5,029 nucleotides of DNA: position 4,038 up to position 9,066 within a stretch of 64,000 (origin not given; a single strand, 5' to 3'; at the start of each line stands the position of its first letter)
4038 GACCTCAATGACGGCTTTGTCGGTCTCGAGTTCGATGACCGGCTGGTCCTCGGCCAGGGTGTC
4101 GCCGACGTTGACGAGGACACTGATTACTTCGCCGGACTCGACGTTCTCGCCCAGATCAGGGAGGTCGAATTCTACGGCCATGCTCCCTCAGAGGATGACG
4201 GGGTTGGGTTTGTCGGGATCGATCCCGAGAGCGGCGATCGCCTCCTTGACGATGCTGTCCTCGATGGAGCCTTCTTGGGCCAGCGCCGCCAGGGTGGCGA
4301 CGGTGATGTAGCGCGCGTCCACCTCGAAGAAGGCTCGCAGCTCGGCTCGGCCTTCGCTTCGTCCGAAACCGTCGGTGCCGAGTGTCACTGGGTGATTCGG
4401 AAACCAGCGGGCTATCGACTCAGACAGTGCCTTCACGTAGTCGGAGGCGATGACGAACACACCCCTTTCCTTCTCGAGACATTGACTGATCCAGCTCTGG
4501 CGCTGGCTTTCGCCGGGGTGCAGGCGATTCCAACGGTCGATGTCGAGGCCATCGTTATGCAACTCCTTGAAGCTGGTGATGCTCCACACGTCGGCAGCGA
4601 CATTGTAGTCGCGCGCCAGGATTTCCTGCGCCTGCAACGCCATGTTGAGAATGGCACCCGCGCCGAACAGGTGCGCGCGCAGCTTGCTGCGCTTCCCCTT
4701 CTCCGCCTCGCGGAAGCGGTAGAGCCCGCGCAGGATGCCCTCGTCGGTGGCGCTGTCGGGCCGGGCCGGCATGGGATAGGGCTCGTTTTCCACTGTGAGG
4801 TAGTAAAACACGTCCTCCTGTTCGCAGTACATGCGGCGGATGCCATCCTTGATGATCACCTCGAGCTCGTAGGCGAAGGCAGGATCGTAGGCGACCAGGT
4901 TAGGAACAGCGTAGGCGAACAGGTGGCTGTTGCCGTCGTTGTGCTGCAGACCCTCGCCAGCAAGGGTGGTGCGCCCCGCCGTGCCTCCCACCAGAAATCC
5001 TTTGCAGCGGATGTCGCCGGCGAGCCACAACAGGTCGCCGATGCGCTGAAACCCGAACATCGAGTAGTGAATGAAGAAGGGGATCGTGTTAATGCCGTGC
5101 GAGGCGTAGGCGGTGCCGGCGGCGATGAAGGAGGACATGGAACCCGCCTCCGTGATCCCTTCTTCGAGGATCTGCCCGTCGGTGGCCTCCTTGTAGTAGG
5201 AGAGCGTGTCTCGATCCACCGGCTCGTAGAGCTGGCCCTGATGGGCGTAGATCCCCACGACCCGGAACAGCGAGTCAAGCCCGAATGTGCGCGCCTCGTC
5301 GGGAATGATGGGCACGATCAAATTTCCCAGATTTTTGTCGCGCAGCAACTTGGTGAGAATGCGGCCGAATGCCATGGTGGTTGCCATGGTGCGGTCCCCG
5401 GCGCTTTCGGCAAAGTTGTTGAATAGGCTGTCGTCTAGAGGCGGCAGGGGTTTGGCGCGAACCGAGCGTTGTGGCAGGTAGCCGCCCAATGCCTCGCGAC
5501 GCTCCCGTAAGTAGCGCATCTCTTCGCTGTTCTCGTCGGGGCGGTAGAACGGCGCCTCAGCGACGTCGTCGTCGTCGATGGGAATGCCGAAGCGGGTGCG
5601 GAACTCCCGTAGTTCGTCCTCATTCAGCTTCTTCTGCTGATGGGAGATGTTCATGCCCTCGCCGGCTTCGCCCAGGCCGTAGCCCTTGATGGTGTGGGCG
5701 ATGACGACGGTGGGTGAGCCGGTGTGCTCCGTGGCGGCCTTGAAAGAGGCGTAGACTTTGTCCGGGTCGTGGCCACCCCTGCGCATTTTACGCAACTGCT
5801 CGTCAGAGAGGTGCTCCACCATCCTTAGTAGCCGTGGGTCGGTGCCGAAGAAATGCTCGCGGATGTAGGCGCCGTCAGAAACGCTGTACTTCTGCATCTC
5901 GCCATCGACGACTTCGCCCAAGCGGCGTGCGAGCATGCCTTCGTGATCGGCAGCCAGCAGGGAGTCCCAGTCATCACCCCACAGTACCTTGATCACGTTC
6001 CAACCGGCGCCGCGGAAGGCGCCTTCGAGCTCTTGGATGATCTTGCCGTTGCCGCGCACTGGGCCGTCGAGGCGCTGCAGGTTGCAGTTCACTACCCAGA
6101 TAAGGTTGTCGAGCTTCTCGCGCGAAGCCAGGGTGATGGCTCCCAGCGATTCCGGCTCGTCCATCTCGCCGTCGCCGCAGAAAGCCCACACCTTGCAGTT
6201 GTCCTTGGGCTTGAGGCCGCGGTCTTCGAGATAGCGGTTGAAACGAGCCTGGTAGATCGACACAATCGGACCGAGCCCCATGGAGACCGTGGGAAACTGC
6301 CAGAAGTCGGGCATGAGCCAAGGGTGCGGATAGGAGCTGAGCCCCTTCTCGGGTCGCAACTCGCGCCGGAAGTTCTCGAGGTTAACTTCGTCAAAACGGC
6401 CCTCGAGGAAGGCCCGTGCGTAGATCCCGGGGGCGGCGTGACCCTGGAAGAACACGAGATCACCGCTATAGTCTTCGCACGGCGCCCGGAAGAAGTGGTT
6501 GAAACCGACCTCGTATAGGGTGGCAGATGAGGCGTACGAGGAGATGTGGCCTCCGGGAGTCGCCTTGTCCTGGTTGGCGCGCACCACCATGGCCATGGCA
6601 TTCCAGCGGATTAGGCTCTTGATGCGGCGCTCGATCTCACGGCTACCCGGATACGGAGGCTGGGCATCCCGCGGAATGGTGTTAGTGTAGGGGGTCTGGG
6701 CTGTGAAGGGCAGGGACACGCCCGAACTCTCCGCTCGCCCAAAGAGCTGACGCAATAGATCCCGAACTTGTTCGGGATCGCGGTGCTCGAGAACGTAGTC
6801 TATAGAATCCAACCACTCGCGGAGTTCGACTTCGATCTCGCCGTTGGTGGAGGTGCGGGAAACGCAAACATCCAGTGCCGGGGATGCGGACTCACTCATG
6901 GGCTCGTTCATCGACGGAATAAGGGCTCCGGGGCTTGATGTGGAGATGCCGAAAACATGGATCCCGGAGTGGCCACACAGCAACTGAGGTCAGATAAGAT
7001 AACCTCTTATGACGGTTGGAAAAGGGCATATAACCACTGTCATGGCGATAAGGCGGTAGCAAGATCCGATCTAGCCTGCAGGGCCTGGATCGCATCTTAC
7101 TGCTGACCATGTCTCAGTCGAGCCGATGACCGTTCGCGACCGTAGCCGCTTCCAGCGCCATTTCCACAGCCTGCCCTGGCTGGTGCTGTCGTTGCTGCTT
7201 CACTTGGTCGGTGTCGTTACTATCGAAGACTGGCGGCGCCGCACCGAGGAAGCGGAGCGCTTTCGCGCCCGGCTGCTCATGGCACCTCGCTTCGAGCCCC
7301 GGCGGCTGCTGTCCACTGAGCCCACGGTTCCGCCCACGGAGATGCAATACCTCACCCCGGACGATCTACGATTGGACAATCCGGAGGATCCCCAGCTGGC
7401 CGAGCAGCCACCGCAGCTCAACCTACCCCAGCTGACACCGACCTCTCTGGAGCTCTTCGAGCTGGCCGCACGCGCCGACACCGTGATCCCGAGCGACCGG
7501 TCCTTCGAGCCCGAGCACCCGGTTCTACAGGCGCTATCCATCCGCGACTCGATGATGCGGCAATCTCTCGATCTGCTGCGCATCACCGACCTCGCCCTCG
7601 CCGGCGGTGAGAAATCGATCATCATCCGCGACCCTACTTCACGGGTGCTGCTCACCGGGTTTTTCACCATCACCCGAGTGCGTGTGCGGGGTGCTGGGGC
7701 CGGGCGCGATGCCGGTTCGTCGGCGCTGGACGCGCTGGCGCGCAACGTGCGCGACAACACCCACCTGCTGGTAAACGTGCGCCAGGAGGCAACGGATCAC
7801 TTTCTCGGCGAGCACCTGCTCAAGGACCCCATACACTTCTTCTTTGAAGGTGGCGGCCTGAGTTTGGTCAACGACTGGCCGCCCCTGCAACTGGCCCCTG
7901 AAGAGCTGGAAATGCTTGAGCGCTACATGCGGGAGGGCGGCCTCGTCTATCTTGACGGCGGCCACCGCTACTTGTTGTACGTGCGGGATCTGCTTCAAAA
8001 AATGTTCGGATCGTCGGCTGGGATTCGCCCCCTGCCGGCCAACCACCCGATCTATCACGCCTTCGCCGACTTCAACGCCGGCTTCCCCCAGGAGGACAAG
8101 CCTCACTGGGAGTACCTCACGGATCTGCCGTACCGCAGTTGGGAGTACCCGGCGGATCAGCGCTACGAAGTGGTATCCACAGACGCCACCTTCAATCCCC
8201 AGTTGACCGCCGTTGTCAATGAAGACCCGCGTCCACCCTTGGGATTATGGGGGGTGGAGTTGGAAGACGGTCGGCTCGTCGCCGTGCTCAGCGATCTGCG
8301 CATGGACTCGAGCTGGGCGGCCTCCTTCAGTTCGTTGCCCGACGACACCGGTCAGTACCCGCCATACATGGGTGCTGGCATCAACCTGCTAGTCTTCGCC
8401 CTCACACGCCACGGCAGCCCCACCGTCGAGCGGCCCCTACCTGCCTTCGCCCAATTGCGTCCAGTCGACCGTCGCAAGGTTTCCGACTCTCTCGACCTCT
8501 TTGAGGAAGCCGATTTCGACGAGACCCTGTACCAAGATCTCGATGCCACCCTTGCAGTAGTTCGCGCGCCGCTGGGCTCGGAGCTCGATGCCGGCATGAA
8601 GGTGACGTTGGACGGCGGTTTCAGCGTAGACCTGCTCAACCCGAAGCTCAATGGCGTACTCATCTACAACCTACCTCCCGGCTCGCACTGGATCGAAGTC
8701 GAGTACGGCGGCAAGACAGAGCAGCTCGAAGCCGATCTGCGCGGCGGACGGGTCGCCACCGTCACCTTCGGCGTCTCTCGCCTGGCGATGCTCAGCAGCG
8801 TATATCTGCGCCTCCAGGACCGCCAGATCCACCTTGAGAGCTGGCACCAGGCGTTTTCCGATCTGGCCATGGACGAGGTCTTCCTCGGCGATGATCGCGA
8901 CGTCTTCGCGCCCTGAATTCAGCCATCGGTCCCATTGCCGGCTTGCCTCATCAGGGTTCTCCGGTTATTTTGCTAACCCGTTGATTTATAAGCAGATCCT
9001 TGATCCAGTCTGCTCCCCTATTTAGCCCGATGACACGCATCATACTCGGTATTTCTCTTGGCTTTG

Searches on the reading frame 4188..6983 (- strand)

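Call 64: search_protein_families(library=pfam, proteins=[window:4188-6983:-], max_evalue=0.0001)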
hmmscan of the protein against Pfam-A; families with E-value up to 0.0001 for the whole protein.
window:4188-6983:- (931 aa): 3 families
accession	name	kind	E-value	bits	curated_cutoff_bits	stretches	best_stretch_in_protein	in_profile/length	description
PF17831.6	PDH_E1_M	-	1.4e-90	303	23.2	1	513-738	3-228/229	Pyruvate dehydrogenase E1 component middle domain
PF22613.1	Transketolase_C_1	-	1.1e-17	64.7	27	1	753-889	1-113/113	Transketolase-like TK C-terminal domain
PF00456.26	Transketolase_N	-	1e-14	54.7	22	1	120-345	4-225/334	Transketolase, thiamine diphosphate binding domain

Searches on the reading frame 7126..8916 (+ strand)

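Call 64: search_protein_families(library=pfam, proteins=[window:7126-8916:+], max_evalue=0.0001)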
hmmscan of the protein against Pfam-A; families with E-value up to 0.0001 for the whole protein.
window:7126-8916:+ (596 aa): 1 family
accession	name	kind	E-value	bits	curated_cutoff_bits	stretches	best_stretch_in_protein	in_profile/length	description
PF13709.12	DUF4159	-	2.3e-09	37.5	25.9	1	255-366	64-143/202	Domain of unknown function (DUF4159)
